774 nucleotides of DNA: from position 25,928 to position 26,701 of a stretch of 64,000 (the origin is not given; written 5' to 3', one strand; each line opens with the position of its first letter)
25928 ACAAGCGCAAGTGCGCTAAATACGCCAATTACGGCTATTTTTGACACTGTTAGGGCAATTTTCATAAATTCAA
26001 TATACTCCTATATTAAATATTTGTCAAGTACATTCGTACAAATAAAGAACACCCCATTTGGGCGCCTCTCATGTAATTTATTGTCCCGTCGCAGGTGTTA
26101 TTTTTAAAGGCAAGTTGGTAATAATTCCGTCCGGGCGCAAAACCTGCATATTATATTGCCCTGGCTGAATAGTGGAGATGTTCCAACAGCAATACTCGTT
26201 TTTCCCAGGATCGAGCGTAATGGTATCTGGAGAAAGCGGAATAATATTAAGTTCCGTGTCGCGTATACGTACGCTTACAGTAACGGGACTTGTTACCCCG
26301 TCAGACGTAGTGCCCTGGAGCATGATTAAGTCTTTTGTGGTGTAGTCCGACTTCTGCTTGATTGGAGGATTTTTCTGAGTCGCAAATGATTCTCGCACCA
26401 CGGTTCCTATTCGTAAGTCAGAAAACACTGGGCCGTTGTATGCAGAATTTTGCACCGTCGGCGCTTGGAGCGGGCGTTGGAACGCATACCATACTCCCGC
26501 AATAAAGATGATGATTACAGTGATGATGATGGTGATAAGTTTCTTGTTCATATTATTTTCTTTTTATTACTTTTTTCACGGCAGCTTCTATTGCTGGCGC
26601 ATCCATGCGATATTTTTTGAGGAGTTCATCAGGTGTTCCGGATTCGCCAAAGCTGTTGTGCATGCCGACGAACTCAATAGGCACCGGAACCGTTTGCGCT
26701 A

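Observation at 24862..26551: Cassette of three secreted or anchored low-complexity proteins including a novel NYGA(A/G)F tandem-repeat protein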

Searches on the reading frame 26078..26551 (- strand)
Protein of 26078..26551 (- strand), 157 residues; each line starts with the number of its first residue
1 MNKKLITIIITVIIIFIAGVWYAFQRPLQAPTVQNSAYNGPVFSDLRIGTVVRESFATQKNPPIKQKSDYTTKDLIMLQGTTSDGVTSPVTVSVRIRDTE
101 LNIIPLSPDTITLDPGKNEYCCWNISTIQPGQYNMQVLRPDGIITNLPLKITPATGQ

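Call 3: search_protein_families(library=pfam, proteins=[window:26078-26551:-], max_evalue=1)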
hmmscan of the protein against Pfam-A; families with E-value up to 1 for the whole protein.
window:26078-26551:- (157 aa): 0 families

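Call 4: search_protein_families(library=ncbifam, proteins=[window:26078-26551:-], max_evalue=1)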
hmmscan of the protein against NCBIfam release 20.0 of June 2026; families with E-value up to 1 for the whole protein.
window:26078-26551:- (157 aa): 2 families
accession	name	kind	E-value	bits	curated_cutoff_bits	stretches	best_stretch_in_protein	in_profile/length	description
NF033861.1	sm_mem_Ecr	equivalog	0.052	13.3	33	1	1-24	1-24/46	Ecr family regulatory small membrane protein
NF046073.1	UpsA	equivalog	0.53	10.4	130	0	5-29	8-32/136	pilin subunit UpsA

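Call 21: find_homologous_proteins(query=window:26078-26551:-, max_evalue=0.01)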
Query window:26078-26551:- (157 aa): 29 proteins with E <= 0.01 among 49 candidates.
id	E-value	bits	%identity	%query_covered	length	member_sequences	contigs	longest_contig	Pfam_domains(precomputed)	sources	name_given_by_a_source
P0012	3.7e-94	330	96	100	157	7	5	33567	-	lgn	-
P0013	2.4e-86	305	88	100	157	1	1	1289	-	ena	-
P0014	2.0e-81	289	86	97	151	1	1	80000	-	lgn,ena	-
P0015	1.0e-75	270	77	100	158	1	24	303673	-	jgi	jgi:hypothetical protein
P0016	4.0e-74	265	76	100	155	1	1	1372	-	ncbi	-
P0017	1.7e-72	260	75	100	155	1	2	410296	-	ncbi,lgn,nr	ncbi:MAG TPA: hypothetical protein VLG69_02150 [Candidatus Andersenbacteria bacterium]|nr:hypothetic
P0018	2.1e-69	250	73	100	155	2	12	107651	-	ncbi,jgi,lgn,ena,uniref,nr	ncbi:MAG: hypothetical protein A3E36_01355 [Candidatus Andersenbacteria bacterium RIFCSPHIGHO2_12_FU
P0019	1.5e-56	208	62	99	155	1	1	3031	-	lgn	-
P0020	2.5e-46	175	53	96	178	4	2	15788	-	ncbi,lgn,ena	-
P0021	3.4e-46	175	52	96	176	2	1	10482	-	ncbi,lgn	-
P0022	1.1e-45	173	57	97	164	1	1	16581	-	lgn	-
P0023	1.7e-45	172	54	97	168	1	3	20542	-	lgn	-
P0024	5.2e-44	168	53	97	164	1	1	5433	-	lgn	-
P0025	1.1e-43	166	55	97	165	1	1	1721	-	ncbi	-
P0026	2.3e-43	165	53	84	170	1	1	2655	-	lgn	-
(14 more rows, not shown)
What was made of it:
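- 26078..26551 (-): Gene A: 157-aa single-pass membrane protein. TM helix at residues 2-24, then an extracytoplasmic 7-8-strand beta-sandwich. Invariant motifs are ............, CCW and RPD. Andersenbacteria (call 21).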

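Call 23: find_related_loci(query=A1, collection=genome_contigs, flank=4000)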
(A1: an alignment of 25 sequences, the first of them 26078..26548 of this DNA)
Query A1 (156 aa) in genome_contigs; peptide patterns used: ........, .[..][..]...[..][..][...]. (x = any residue, [..] = any of these).
42 stretches matched a pattern; 13 encode a relative of the query (tblastn E <= 1e-3); 13 distinct loci.
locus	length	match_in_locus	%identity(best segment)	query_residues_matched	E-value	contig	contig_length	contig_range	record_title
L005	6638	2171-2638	96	1-156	3e-99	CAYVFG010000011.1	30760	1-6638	MAG TPA_asm: uncultured Candidatus Saccharibacteria bacterium isolate SRP193066_co1_226 genome assembly, contig: NODE_16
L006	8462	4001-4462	73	1-156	3e-75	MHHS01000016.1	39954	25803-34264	MAG: Candidatus Andersenbacteria bacterium RIFCSPHIGHO2_12_FULL_45_11b rifcsphigho2_12_scaffold_2570, whole genome shotg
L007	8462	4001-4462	75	1-156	2e-73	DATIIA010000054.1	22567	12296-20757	MAG TPA_asm: Candidatus Andersenbacteria bacterium isolate SMAG_U15652 k141_781451, whole genome shotgun sequence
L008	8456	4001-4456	53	1-150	2e-52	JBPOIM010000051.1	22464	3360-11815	MAG: Candidatus Anderseniibacteriota bacterium isolate MAG_1567 c_000000551371, whole genome shotgun sequence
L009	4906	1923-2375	53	1-150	9e-51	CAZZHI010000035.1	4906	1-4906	MAG TPA_asm: uncultured Candidatus Saccharibacteria bacterium isolate SRP286056_co1_201 genome assembly, contig: NODE_25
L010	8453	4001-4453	52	1-150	8e-51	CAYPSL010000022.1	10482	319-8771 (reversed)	MAG TPA_asm: uncultured Candidatus Saccharibacteria bacterium isolate binchicken_co105_409 genome assembly, contig: NODE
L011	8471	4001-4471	55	1-150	5e-47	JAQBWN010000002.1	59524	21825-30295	MAG: bacterium isolate casp150-mb.232 NODE_1266_length_59524_cov_0.080993, whole genome shotgun sequence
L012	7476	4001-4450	49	1-150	1e-45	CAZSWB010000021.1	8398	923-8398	MAG TPA_asm: uncultured Candidatus Saccharibacteria bacterium isolate SRP319275_co1_141 genome assembly, contig: NODE_11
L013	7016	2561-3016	51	3-151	3e-43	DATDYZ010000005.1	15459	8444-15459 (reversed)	MAG TPA_asm: Candidatus Andersenbacteria bacterium isolate SMAG_U8178 k141_931485, whole genome shotgun sequence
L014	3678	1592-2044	48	1-150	2e-42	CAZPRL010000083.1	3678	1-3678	MAG TPA_asm: uncultured Candidatus Saccharibacteria bacterium isolate SRP136066_co1_37 genome assembly, contig: NODE_498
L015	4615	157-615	46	1-151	6e-37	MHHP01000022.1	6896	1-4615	MAG: Candidatus Andersenbacteria bacterium RIFCSPHIGHO2_02_FULL_45_11 rifcsphigho2_02_scaffold_24163, whole genome shotg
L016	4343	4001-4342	47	3-111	6e-28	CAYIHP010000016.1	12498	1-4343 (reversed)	MAG TPA_asm: uncultured Candidatus Saccharibacteria bacterium isolate ERP119705_co21_154 genome assembly, contig: NODE_6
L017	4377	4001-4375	41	1-120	5e-24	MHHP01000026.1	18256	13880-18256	MAG: Candidatus Andersenbacteria bacterium RIFCSPHIGHO2_02_FULL_45_11 rifcsphigho2_02_scaffold_30964, whole genome shotg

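Call 34: predict_structure(alignment_id=A1)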
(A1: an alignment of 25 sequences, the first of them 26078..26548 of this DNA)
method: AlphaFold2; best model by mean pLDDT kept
length: 156 residues; sequences in the alignment: 25
mean_pLDDT: 83.9   pTM: 0.69
mean pLDDT of the five models: 83.9, 82.3, 81.9, 81.1, 80.3
residues with pLDDT >= 90: 57; 70-90: 77; 50-70: 18; < 50: 4
segments of 3 or more residues with pLDDT < 50: none
pLDDT, mean of each block of 10 residues (from residue 1): 93 92 65 59 88 71 82 90 86 91 88 87 90 90 90 75
secondary structure, 60 per line:
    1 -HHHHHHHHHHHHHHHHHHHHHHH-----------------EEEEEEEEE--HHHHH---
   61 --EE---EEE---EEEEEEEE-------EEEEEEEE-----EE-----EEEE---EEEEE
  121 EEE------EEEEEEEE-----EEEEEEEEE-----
elements in order: H2-24 E42-50 H53-57 E68-70 E74-81 E89-96 E109-112 E116-123 E130-137 E143-151
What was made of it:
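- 26078..26551 (-): AlphaFold2 pLDDT is 83.9 (call 34).
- Closest known: Generic membrane-anchored Ig/FnIII-like beta-sandwich modules. Same: The AlphaFold2 model is a TM helix followed by a 7-8-strand sandwich (call 34).
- Checked: A has an N-terminal hydrophobic helix (residues 2-24 in the AlphaFold2 model, call 34).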

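Call 38: fold_search(model_id=the predicted structure, library=pdb)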
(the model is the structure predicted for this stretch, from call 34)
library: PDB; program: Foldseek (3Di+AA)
matches with E <= 10: 1612; with E <= 0.001: 4
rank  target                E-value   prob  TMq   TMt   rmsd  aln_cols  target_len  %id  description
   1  8dne_C                5.3e-05  1.00  0.51  0.23   3.3       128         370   14  CryoEM structure of the A.aeolicus WzmWzt transporter bound to ATP (released 2022-09-21)
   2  7k2t_A                5.3e-05  1.00  0.51  0.24   6.5       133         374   14  Mg2+/ATP-bound structure of the full-length WzmWzt O antigen ABC transporter in lipid nanodiscs (released 2021-01-13)
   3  2p9r_A                6.3e-05  1.00  0.41  0.58   5.1       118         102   17  Human alpha2-macroglogulin is composed of multiple domains, as predicted by homology with complement component C3 (released 2007-08-21)
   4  2p9r_B                9.3e-05  1.00  0.40  0.58   5.3       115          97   16  Human alpha2-macroglogulin is composed of multiple domains, as predicted by homology with complement component C3 (released 2007-08-21)
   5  6oe6_B                1.7e-03  1.00  0.43  0.56   4.6       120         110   16  Structure of a Uncharacterized protein from Leptospira interrogans serogroup Icterohaemorrhagiae serovar Copenhageni ( (released 2019-04-17)
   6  1p5u_A                2.1e-03  1.00  0.42  0.33   6.2       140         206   14  X-ray structure of the ternary Caf1M:Caf1:Caf1 chaperone:subunit:subunit complex (released 2003-06-24)
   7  6r5i_B                2.1e-03  1.00  0.40  0.10   5.7       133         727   13  The crystal structure of the Glycoside Hydrolase BglX from P. aeruginosa (released 2020-04-15)
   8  6ejc_A                2.3e-03  1.00  0.46  0.12   4.9       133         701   14  Human Xylosyltransferase 1 in complex with peptide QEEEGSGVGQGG (released 2018-05-02)
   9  6eja_A                3.1e-03  1.00  0.50  0.13   3.7       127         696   14  Human Xylosyltransferase 1 in complex with peptide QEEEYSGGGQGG (released 2018-05-02)
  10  6ej7_A                3.1e-03  1.00  0.50  0.13   4.7       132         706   14  Human Xylosyltransferase 1 in complex with UDP-xylose and peptide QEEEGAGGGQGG (released 2018-05-02)
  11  6ejd_A                3.3e-03  1.00  0.48  0.13   4.0       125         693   14  Human Xylosyltransferase 1 in complex with peptide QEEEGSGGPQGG (released 2018-05-02)
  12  6foa                  3.3e-03  1.00  0.49  0.13   4.0       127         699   14  Human Xylosyltransferase 1 apo structure (released 2018-05-02)
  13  7ms2_B                3.7e-03  1.00  0.40  0.10   6.4       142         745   10  Three-dimensional structure of a GH3 Beta-glucosidase from Clostridium thermocellum in complex with glycerol (released 2022-05-18)
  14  6ej8_A                4.3e-03  1.00  0.48  0.13   4.1       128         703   15  Human Xylosyltransferase 1 in complex with peptide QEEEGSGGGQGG (released 2018-05-02)
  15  7zgj_A                4.3e-03  1.00  0.43  0.13   3.7       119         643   13  Trypanosoma brucei gambiense ISG65 in complex with human complement component C3 (released 2023-04-05)
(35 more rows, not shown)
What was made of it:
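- Closest known: Generic membrane-anchored Ig/FnIII-like beta-sandwich modules. Same: Foldseek hits include the Wzt carbohydrate-binding domain (E = 5e-5, TMq 0.51), the alpha2-macroglobulin MG domain, Caf1M, RbmA and PmoD (call 38).
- Its best structural matches include carbohydrate-binding and chaperone-like domains: Wzt CBD, macroglobulin MG domain and Caf1M (call 38).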

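Call 46: find_encoding_contigs(protein=P0018, flank=6000, max_places=3)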
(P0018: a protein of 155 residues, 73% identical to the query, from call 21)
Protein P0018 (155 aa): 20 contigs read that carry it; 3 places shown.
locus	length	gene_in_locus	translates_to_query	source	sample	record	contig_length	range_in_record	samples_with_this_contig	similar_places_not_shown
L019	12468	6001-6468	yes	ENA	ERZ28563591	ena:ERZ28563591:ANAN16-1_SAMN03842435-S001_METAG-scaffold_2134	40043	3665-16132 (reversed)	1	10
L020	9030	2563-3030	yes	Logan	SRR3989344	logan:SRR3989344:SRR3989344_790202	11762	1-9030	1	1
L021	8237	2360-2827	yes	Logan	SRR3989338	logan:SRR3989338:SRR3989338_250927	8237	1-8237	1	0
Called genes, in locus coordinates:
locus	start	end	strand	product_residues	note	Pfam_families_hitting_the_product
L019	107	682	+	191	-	-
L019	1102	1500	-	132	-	PF00293:NUDIX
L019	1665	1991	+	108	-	-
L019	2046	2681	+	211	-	PF13483:Lactamase_B_3, PF12706:Lactamase_B_2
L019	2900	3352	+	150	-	PF02502:LacAB_rpiB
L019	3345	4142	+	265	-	PF00834:Ribul_P_3_epim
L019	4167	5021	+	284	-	PF13292:DXP_synthase_N (weak), PF00456:Transketolase_N, PF00676:E1_dh (weak)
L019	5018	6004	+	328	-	PF02779:Transket_pyr, PF02780:Transketolase_C, PF22613:Transketolase_C_1, PF17147:PFOR_II (faint)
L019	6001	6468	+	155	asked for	-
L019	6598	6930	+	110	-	-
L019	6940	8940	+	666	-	PF01496:V_ATPase_I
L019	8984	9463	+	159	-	PF00137:ATP-synt_C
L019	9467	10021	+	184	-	-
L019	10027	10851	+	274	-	PF01992:vATP-synt_AC39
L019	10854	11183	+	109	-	PF01990:ATP-synt_F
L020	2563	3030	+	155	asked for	-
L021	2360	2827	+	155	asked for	-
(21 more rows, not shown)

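Call 65: search_solved_structures(query=A1, max_evalue=10)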
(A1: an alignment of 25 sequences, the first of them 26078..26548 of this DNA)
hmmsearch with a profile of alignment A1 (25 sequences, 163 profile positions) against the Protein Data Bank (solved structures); distinct sequences matched with E-value up to 10: 0.
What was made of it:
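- Closest known: Generic membrane-anchored Ig/FnIII-like beta-sandwich modules. Different: There is no sequence family match (calls 3, 4, 65).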
